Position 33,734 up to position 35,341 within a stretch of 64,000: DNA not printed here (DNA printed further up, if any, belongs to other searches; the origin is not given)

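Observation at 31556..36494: Complete decaprenyl-phospho-arabinose-type (DPA-like) lipid-linked pentofuranose pathway plus a GT-C transferase in a flavobacterial genome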

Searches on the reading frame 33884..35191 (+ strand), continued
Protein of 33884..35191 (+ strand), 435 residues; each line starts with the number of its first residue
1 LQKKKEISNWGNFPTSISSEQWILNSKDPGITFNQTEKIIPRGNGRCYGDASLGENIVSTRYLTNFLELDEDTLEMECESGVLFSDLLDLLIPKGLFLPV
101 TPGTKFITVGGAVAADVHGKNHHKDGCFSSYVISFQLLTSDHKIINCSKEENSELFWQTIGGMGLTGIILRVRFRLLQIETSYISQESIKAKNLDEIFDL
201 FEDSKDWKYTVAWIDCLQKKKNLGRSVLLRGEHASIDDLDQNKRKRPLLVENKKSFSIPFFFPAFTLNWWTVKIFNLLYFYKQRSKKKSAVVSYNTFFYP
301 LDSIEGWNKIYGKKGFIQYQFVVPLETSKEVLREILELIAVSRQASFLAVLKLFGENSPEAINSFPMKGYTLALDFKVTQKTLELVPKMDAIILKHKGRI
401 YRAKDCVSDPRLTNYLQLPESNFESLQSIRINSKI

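Call 71: search_protein_families(library=ncbifam, proteins=[L092:11094-11843:+, L093:11055-11792:+, L092:9775-11097:+, L092:7785-9326:+], max_evalue=1e-10)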
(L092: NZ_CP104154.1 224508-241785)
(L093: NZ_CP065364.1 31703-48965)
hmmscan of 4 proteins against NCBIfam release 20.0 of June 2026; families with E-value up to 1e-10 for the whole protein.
L092:11094-11843:+ (249 aa): 89 families (the best 25 are shown)
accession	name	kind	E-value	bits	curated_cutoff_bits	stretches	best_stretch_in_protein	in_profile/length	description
NF005489.0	PRK07102.1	equivalog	1.1e-109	365.7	267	1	6-249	2-243/243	SDR family oxidoreductase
NF053786.1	DcplherypntRedDprE2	equivalog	1.1e-54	185.7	250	1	2-248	5-251/252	decaprenylphospho-beta-D-erythro-pentofuranosid-2-ulose 2-reductase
NF004110.0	PRK05599.1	equivalog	2.7e-36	125.4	362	1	7-247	2-244/246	SDR family oxidoreductase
NF005437.0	PRK07024.1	equivalog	8.2e-29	100.8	266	1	7-247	6-246/259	SDR family oxidoreductase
NF005878.0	PRK07825.1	subfamily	1.3e-25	90.3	287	1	4-243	8-244/278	short chain dehydrogenase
NF047420.2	EF_P_mod_YmfI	equivalog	1.5e-24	87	238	1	8-194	2-187/236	elongation factor P 5-aminopentanone reductase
NF005559.1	PRK07231.1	subfamily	1.7e-22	80.2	215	1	4-193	3-194/249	glucose 1-dehydrogenase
NF006099.0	PRK08251.1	equivalog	6.4e-21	74.7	253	1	4-247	3-249/250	SDR family oxidoreductase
TIGR01830.1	3oxo_ACP_reduc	equivalog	2.2e-20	73.4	297.75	1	9-194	2-190/239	3-oxoacyl-[acyl-carrier-protein] reductase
NF009466.0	PRK12826.1-2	subfamily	3e-20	72.7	222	1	8-191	6-193/248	3-oxoacyl-ACP reductase FabG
NF004825.0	PRK06181.1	equivalog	8.9e-20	71.1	215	1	5-190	6-193/268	SDR family oxidoreductase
NF004779.0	PRK06125.1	subfamily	2e-19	70.1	261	1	4-191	6-193/259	short-chain dehydrogenase/reductase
NF005672.0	PRK07454.1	equivalog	9e-19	67.6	234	1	7-192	8-195/241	SDR family oxidoreductase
NF004778.0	PRK06124.1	equivalog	1e-18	67.7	303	1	5-193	11-201/256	SDR family oxidoreductase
NF052558.1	MBtsdlDhBudC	equivalog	1.8e-18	67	270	1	5-201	3-198/250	meso-2,3-butanediol dehydrogenase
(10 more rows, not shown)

L093:11055-11792:+ (245 aa): 79 families (the best 25 are shown)
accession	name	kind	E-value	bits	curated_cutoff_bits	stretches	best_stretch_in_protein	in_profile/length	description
NF005489.0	PRK07102.1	equivalog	1.8e-101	338.8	267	1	5-245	3-243/243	SDR family oxidoreductase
NF053786.1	DcplherypntRedDprE2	equivalog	1e-55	189.1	250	1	5-244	10-251/252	decaprenylphospho-beta-D-erythro-pentofuranosid-2-ulose 2-reductase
NF004110.0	PRK05599.1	equivalog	6.3e-34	117.6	362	1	5-243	2-244/246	SDR family oxidoreductase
NF005437.0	PRK07024.1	equivalog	1.2e-33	116.7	266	1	4-238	5-241/259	SDR family oxidoreductase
NF005878.0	PRK07825.1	subfamily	6.5e-31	107.7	287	1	5-241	11-246/278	short chain dehydrogenase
NF047420.2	EF_P_mod_YmfI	equivalog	1.1e-26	94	238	1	6-198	2-203/236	elongation factor P 5-aminopentanone reductase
NF006099.0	PRK08251.1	equivalog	1.1e-26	93.6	253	1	3-243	4-249/250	SDR family oxidoreductase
NF004825.0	PRK06181.1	equivalog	4.9e-24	85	215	1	3-188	6-193/268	SDR family oxidoreductase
NF006118.0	PRK08264.1-4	subfamily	2.4e-23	82.9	279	1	4-241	6-236/244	SDR family oxidoreductase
NF005806.0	PRK07666.1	equivalog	2.1e-21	76.3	286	1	5-218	9-227/239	3-ketoacyl-ACP reductase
NF009466.0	PRK12826.1-2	subfamily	3e-21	76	222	1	5-191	5-195/248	3-oxoacyl-ACP reductase FabG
NF004514.1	PRK05855.1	equivalog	7.7e-21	74.3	455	1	5-197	315-510/578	SDR family oxidoreductase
NF004765.0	PRK06101.1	equivalog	1.6e-20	73.3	406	1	4-237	2-228/241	SDR family oxidoreductase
NF005559.1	PRK07231.1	subfamily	2.5e-20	73.1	215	1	5-191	6-194/249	glucose 1-dehydrogenase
TIGR01830.1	3oxo_ACP_reduc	equivalog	3.2e-20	72.9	297.75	1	7-192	2-190/239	3-oxoacyl-[acyl-carrier-protein] reductase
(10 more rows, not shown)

L092:9775-11097:+ (440 aa): 4 families
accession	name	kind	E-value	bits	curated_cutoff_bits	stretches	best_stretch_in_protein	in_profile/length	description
NF053785.1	DcplphribOxDprE1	equivalog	8.1e-122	407.6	500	1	2-439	6-448/449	decaprenylphosphoryl-beta-D-ribose oxidase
TIGR01678.1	FAD_lactone_ox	subfamily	4.2e-18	65.5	396.8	1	35-198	43-206/438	sugar 1,4-lactone oxidase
TIGR01679.1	bact_FAD_ox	subfamily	1.9e-15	56.7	292.25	0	33-196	35-194/419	FAD-linked oxidoreductase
TIGR00387.1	glcD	equivalog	9.9e-11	41.1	567.9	0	33-173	24-172/413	glycolate oxidase subunit GlcD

L092:7785-9326:+ (513 aa): 5 families
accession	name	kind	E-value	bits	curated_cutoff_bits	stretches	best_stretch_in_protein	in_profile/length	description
NF006088.0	PRK08238.1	equivalog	1.3e-194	647.3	351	1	44-513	10-480/482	UbiA family prenyltransferase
NF008977.0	PRK12324.1-2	equivalog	6.7e-43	147.2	234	1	230-501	6-275/297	decaprenyl-phosphate phosphoribosyltransferase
NF008978.0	PRK12324.1-4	equivalog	1.7e-36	125.8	207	1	223-508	29-313/322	decaprenyl-phosphate phosphoribosyltransferase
NF008976.0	PRK12324.1-1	equivalog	1.5e-28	100.1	474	1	232-497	24-287/306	decaprenyl-phosphate phosphoribosyltransferase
NF009523.0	PRK12884.1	equivalog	9.8e-11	41.3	269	0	227-387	5-163/279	prenyltransferase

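Call 73: search_protein_families(library=pfam, proteins=[L019:5885-7414:+, L009:10875-12230:+, L068:5147-6730:-, L047:4235-5965:+, L065:6733-7932:-, L045:1879-3318:+, L069:950-1411:+, L055:9979-11502:+, L052:9290-10918:+, L076:7939-9423:+], max_evalue=0.01)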
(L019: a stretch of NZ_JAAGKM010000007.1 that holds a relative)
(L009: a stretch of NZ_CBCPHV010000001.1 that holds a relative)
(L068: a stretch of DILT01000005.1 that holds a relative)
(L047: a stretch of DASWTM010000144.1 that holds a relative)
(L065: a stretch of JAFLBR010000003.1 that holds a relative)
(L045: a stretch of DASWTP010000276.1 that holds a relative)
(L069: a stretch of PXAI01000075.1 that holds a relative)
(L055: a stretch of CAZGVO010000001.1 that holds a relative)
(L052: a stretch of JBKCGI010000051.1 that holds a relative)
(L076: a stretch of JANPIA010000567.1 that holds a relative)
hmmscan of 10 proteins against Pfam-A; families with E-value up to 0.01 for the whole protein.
L019:5885-7414:+ (509 aa): 2 families
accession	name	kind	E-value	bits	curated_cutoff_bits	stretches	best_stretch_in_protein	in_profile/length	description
PF19510.5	DUF6044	-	0.0014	17.6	27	1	131-314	143-325/564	Protein of unknown function (DUF6044)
PF14146.11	DUF4305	-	0.0028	18.1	27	0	254-282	4-32/37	Domain of unknown function (DUF4305)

L009:10875-12230:+ (451 aa): 0 families

L068:5147-6730:- (527 aa): 0 families

L047:4235-5965:+ (576 aa): 1 family
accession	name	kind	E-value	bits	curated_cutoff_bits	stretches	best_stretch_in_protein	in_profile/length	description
PF13231.12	PMT_2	-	1.1e-05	26.1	26.1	1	204-336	26-160/160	Dolichyl-phosphate-mannose-protein mannosyltransferase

L065:6733-7932:- (399 aa): 1 family
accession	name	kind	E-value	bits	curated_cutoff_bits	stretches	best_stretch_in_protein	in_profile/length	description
PF13231.12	PMT_2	-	2.1e-07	31.8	26.1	1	77-231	3-158/160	Dolichyl-phosphate-mannose-protein mannosyltransferase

L045:1879-3318:+ (479 aa): 1 family
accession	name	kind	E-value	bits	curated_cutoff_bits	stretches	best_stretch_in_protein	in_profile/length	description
PF04932.20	Wzy_C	-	1.2e-10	41.8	31.7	1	260-400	2-148/149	O-Antigen ligase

L069:950-1411:+ (153 aa): 1 family
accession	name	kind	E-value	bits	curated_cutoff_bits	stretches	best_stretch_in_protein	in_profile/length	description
PF04138.20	GtrA_DPMS_TM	-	5.3e-05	23.8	26.1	1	17-72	64-117/117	GtrA/DPMS, transmembrane domain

L055:9979-11502:+ (507 aa): 1 family
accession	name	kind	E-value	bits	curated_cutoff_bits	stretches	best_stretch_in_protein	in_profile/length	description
PF13231.12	PMT_2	-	3.9e-09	37.4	26.1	1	88-234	4-153/160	Dolichyl-phosphate-mannose-protein mannosyltransferase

L052:9290-10918:+ (542 aa): 0 families

L076:7939-9423:+ (494 aa): 0 families

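Call 101: search_dna_similar(query=L062:6125-7591:+, collection=plasmids, mode=protein, max_rows=60, rows=spread)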
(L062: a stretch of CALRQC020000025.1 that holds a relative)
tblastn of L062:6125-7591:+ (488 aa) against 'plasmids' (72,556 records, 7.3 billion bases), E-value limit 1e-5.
Records with a match: 86; places in all: 87; records where one place covers at least 80% of the query: 81.
Best place of each record, by identity: 80-90% 1; <60% 85.
By first word of the organism name: Rhizobium 36; Sinorhizobium 5; Azospirillum 4; Salipiger 3; Sphingomonadaceae 3; Burkholderia 3; Cereibacter 3; Mesorhizobium 3; Vibrio 3; Paracoccus 2; and 17 more.
By predicted mobility (MOB-suite, as given by PLSDB): non-mobilizable 58; conjugative 21; mobilizable 7.
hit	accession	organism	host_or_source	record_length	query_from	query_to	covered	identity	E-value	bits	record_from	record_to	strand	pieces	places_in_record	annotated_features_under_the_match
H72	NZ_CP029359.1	Azospirillum thermophilum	cell culture,hot spring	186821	40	483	91%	87.2%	0e+0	622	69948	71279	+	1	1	UbiA family prenyltransferase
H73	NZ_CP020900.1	Rhizobium phaseoli Brasil 5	Phaseolus vulgaris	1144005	40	467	88%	48.5%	2e-80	280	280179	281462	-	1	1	record has no annotation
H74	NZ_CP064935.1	Rhizobium phaseoli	Phaseolus vulgaris,single cell,soil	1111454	40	467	88%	48.0%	4e-79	276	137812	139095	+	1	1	record has no annotation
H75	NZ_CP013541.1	Rhizobium phaseoli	Phaseolus vulgaris,Whole ...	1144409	40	467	88%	48.0%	4e-79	276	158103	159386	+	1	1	record has no annotation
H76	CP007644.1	Rhizobium etli bv. phaseoli str. IE4803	Phaseolus vulgaris,whole organism,nodule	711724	42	467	87%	48.1%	1e-79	278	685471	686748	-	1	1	UbiA prenyltransferase family protein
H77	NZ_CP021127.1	Rhizobium sp. Kim5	Phaseolus vulgaris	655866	42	467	87%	48.1%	2e-79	277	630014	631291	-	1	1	UbiA family prenyltransferase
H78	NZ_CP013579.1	Rhizobium phaseoli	Phaseolus vulgaris,Whole ...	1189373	40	467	88%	47.8%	2e-79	277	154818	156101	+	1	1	record has no annotation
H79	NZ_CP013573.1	Rhizobium phaseoli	Phaseolus vulgaris,Whole ...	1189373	40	467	88%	47.8%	2e-79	277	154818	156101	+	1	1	record has no annotation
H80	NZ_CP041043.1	Paracoccus sp. AK26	pure culture,Hexachlorocyclohexane ...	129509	40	467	88%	47.7%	2e-82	285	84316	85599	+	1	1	UbiA family prenyltransferase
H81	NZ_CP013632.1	Rhizobium sp. N324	Phaseolus vulgaris,Whole ...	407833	40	467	88%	47.7%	6e-80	278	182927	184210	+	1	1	UbiA family prenyltransferase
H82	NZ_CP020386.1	Rhodovulum sp. MB263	cell culture,mud flat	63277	47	467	86%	48.5%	2e-82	285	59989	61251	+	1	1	UbiA family prenyltransferase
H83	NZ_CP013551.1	Rhizobium phaseoli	Phaseolus vulgaris,Whole ...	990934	40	467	88%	47.6%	2e-78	274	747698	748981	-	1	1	UbiA family prenyltransferase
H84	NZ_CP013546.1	Rhizobium phaseoli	Phaseolus vulgaris,Whole ...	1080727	40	467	88%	47.6%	2e-78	274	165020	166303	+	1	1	record has no annotation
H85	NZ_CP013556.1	Rhizobium phaseoli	Phaseolus vulgaris,Whole ...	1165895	40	467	88%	47.6%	2e-78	274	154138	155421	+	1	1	record has no annotation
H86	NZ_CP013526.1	Rhizobium phaseoli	Phaseolus vulgaris,Whole ...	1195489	40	467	88%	47.6%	2e-78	274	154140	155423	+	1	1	record has no annotation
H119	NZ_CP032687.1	Rhizobium sp. CCGE531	Phaseolus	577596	43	467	87%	36.9%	2e-53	201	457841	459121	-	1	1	UbiA family prenyltransferase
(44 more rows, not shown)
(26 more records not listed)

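Call 102: get_annotated_region(hit=H119, flank=9000)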
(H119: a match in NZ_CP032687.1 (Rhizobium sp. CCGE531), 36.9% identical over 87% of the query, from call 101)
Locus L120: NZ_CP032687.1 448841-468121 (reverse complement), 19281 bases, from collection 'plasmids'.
description: Rhizobium sp. CCGE531 plasmid pRCCGE531b, complete sequence
organism: Rhizobium sp. CCGE531 (NCBI taxid 2364271)
taxonomy: Bacteria; Pseudomonadota; Alphaproteobacteria; Hyphomicrobiales; Rhizobiaceae; Rhizobium; Rhizobium sp. CCGE531
host: -; source: Phaseolus; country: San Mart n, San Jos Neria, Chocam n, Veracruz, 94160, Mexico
typing (MOB-suite, as given by PLSDB): conjugative; relaxase MOBQ; mating-pair formation MPF_T
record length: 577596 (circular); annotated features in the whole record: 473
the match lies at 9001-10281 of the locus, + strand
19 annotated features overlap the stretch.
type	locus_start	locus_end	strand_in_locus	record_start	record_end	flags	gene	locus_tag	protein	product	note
CDS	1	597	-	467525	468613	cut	-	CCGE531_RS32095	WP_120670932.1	Gfo/Idh/MocA family oxidoreductase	-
CDS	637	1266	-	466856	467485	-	-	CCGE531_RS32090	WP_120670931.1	cupin domain-containing protein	-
CDS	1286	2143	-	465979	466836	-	-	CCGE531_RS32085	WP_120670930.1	phosphoenolpyruvate hydrolase family protein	-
CDS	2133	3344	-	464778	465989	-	-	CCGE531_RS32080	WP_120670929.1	Tm-1-like ATP-binding domain-containing protein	-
CDS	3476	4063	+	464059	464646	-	-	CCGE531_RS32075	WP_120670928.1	phosphoenolpyruvate hydrolase family protein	-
CDS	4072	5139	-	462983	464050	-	ugpC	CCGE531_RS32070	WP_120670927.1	sn-glycerol-3-phosphate ABC transporter ATP-binding protein UgpC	-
CDS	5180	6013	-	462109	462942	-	-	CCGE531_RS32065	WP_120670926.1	carbohydrate ABC transporter permease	GO:0008643 - carbohydrate transport [Evidence IEA]; GO:0055085 - transmembrane transport [Evidence IEA]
CDS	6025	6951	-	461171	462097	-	-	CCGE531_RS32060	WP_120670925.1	sugar ABC transporter permease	-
CDS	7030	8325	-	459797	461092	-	-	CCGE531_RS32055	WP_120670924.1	extracellular solute-binding protein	-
CDS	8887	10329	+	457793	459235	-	-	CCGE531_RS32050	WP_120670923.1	UbiA family prenyltransferase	-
CDS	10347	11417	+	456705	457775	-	-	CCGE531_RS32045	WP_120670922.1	NAD(P)-dependent oxidoreductase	-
CDS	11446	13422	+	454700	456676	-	-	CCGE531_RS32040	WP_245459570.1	hypothetical protein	-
CDS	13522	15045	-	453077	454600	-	-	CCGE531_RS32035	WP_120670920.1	GMC family oxidoreductase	-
CDS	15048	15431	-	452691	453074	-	-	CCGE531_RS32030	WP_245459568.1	hypothetical protein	-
CDS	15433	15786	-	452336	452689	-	-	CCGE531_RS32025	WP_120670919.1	SMR family transporter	-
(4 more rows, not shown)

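Call 105: search_protein_families(library=pfam, proteins=[L120:11446-13422:+, L092:11840-13459:+, L092:13466-15046:+], max_evalue=0.01)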
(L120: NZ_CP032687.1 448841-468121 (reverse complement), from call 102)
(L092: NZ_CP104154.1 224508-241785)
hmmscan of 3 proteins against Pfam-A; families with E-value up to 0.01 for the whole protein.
L120:11446-13422:+ (658 aa): 0 families

L092:11840-13459:+ (539 aa): 0 families

L092:13466-15046:+ (526 aa): 0 families
